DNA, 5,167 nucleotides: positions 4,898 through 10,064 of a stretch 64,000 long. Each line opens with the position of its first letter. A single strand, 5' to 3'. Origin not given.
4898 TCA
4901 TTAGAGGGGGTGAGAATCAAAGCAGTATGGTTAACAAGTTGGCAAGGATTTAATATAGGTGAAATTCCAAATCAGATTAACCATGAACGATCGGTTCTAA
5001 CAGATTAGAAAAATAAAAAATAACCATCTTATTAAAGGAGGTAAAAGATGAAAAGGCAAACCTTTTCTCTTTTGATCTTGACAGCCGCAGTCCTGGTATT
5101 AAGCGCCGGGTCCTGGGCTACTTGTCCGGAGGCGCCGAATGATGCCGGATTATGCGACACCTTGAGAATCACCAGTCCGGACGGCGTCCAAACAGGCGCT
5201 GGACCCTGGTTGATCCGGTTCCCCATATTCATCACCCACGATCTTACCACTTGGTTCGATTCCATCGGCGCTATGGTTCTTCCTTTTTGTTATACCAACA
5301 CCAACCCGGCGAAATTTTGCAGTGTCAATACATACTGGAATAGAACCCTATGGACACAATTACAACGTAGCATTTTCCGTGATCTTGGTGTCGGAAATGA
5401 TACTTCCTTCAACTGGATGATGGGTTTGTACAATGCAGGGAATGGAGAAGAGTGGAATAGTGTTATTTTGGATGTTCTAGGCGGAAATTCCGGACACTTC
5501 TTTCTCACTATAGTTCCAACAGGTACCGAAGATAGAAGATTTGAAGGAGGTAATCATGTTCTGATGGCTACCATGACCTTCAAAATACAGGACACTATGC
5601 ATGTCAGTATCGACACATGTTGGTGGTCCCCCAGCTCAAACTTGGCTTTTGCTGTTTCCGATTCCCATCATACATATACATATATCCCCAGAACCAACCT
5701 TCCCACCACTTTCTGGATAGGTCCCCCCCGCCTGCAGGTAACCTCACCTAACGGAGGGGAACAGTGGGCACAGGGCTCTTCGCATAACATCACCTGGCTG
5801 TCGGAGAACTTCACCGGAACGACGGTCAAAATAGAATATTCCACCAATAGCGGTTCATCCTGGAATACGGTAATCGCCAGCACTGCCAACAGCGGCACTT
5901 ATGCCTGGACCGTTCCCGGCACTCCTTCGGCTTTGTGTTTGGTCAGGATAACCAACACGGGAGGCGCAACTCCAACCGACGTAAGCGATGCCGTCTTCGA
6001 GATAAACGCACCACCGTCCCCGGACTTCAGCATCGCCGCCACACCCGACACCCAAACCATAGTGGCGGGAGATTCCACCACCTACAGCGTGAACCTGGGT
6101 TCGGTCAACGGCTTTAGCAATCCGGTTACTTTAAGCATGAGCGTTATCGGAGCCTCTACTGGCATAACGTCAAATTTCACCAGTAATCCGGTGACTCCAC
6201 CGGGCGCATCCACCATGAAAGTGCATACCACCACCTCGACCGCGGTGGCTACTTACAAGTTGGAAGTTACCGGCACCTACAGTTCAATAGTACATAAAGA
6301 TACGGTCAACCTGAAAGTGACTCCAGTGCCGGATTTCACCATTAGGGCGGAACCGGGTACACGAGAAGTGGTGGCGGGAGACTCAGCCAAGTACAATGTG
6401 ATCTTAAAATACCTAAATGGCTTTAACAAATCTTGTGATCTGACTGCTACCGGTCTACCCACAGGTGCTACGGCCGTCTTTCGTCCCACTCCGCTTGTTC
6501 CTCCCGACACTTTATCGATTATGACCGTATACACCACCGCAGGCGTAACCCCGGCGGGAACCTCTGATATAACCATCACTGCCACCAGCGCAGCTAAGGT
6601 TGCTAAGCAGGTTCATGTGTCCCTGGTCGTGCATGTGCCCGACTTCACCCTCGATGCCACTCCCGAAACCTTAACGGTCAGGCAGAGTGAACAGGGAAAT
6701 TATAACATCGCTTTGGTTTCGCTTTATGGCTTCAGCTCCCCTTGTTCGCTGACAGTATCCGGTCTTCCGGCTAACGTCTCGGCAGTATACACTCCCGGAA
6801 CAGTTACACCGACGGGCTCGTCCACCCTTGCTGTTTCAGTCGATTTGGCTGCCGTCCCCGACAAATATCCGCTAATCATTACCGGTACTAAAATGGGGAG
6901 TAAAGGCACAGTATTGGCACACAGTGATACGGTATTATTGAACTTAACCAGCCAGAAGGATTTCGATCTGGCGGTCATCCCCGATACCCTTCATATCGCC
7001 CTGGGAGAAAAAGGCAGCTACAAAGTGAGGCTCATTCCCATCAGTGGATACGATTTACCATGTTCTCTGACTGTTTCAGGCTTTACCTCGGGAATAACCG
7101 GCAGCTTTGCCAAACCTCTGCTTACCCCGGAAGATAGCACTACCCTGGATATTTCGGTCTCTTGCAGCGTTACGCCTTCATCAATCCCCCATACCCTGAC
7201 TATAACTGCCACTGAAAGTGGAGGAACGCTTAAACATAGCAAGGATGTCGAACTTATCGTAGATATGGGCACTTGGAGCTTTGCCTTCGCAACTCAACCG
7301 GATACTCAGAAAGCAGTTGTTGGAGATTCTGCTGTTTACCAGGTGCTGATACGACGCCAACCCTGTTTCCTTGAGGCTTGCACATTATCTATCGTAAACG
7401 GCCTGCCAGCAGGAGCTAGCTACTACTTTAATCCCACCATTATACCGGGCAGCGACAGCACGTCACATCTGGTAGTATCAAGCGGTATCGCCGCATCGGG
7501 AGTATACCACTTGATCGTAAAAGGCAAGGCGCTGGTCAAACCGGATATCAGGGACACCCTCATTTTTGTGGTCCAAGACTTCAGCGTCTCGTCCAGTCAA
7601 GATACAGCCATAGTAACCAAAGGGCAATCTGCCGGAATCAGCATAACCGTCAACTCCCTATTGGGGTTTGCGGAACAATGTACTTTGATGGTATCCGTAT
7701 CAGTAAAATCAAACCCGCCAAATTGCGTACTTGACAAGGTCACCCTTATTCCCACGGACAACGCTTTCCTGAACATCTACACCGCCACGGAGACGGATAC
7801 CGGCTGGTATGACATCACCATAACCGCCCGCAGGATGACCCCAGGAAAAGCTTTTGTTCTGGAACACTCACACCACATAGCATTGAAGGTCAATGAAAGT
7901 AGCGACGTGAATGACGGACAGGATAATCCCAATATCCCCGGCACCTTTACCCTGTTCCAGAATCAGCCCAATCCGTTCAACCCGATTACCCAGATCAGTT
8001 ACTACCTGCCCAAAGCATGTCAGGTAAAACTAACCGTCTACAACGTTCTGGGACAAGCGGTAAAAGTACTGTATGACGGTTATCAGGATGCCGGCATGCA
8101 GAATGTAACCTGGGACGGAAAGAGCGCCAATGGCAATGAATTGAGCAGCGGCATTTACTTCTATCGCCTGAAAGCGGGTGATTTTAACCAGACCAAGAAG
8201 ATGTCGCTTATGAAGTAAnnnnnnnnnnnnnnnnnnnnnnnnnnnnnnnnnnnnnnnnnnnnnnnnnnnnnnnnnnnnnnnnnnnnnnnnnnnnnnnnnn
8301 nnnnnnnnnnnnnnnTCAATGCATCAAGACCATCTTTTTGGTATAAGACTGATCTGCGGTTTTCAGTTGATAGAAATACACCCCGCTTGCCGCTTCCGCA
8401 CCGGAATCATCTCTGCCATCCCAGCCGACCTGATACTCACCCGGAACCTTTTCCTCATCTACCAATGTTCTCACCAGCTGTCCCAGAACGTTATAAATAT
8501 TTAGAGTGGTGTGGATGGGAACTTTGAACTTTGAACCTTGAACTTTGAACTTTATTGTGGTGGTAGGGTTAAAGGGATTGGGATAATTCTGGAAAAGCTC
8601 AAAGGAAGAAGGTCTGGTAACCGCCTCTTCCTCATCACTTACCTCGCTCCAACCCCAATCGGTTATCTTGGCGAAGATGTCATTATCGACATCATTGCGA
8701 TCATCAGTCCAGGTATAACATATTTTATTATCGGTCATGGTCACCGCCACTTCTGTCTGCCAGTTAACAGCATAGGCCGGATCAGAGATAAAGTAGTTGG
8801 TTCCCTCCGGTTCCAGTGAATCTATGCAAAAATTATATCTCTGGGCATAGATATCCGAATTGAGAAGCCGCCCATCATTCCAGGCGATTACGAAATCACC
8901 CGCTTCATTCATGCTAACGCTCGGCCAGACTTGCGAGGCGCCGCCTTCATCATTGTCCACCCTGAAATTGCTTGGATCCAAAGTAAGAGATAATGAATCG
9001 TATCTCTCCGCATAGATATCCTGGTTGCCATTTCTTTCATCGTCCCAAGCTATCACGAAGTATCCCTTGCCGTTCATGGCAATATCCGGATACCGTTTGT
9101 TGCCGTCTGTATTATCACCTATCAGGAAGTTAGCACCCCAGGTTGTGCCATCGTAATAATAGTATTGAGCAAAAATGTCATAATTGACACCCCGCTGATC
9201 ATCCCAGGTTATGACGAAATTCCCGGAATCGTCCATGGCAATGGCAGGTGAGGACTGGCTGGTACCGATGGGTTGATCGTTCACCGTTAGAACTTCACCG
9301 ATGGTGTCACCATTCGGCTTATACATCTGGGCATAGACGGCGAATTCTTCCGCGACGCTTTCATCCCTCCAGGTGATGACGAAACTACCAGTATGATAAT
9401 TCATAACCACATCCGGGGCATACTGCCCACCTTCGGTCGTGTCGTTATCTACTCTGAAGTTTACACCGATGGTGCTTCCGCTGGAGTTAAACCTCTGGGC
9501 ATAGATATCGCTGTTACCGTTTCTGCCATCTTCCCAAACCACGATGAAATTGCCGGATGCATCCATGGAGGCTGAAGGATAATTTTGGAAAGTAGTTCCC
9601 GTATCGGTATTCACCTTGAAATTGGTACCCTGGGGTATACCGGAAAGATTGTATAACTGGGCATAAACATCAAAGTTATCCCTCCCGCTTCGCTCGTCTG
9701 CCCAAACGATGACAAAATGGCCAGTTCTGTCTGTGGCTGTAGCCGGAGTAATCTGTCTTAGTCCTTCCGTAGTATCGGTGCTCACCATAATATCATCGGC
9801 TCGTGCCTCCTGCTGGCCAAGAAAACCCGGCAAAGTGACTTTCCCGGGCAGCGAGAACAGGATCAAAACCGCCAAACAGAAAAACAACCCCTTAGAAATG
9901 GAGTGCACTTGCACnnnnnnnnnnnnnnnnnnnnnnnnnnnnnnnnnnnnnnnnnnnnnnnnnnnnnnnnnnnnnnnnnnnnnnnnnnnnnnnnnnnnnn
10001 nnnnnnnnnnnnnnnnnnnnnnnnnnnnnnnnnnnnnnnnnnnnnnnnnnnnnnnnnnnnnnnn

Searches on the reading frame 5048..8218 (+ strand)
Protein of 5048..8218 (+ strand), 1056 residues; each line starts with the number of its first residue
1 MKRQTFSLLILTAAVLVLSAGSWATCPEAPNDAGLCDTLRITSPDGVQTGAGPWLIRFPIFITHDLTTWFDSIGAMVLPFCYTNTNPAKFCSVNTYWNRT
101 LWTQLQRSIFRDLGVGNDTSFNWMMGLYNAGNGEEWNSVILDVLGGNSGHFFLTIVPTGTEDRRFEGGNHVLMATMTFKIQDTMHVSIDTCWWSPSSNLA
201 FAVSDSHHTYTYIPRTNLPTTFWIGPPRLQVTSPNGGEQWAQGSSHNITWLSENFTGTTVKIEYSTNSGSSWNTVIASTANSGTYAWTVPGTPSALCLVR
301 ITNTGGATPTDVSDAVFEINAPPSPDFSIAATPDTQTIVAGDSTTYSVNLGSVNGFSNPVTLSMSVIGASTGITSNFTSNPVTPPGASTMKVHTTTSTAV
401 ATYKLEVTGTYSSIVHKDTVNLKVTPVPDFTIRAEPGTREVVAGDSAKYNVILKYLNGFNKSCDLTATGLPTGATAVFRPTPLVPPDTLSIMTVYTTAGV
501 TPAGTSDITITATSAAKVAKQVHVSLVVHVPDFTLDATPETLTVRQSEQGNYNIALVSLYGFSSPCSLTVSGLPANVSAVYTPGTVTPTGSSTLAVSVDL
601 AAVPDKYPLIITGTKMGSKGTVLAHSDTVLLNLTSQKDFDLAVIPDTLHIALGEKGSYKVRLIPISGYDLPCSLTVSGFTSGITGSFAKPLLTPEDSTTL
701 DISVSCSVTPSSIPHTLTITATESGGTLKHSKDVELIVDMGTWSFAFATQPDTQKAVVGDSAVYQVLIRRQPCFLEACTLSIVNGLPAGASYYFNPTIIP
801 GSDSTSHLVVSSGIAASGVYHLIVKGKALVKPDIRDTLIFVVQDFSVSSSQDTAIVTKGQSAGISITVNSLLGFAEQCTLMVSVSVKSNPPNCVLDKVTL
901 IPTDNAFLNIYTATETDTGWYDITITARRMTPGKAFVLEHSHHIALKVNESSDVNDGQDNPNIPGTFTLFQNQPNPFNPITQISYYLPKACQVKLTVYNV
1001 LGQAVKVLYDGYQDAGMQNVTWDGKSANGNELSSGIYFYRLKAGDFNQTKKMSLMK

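Call 47: search_protein_families(library=pfam, proteins=[window:5048-8218:+], max_evalue=0.00001)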
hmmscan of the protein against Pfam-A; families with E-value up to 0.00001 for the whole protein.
window:5048-8218:+ (1056 aa): 3 families
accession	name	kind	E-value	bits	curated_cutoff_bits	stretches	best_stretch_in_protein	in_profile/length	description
PF13860.13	FlgD_ig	-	1.4e-09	38.2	27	1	984-1043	15-75/79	FlgD Ig-like domain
PF18962.6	Por_Secre_tail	-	1.2e-07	32.4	27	1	974-1052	3-73/75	Secretion system C-terminal sorting domain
PF13585.12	CHU_C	-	2.7e-06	27.8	27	1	988-1052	24-82/86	CHU_C Type IX secretion signal domain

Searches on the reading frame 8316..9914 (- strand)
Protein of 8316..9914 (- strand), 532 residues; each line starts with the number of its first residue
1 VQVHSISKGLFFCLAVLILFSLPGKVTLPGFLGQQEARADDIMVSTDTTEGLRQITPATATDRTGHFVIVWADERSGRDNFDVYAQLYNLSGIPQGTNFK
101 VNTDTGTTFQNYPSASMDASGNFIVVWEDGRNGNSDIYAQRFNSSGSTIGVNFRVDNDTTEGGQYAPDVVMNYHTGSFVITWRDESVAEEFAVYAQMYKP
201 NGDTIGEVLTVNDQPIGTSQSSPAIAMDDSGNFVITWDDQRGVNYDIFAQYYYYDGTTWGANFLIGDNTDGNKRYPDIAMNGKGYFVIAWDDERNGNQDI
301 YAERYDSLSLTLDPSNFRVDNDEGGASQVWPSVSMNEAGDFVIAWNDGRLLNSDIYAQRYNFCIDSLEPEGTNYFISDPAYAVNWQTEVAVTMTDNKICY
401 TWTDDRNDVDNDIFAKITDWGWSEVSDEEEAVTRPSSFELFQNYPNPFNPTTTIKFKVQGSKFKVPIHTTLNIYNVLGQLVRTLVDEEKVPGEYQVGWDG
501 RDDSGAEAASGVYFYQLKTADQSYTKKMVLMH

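Call 47: search_protein_families(library=pfam, proteins=[window:8316-9914:-], max_evalue=0.00001)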
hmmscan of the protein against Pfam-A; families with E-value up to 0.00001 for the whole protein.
window:8316-9914:- (532 aa): 3 families
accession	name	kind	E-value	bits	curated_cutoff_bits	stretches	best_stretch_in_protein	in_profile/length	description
PF13860.13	FlgD_ig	-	1.1e-09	38.5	27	1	469-521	25-77/79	FlgD Ig-like domain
PF18962.6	Por_Secre_tail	-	2e-06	28.4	27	1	444-529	2-74/75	Secretion system C-terminal sorting domain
PF13585.12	CHU_C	-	5.5e-06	26.9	27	0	456-527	18-81/86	CHU_C Type IX secretion signal domain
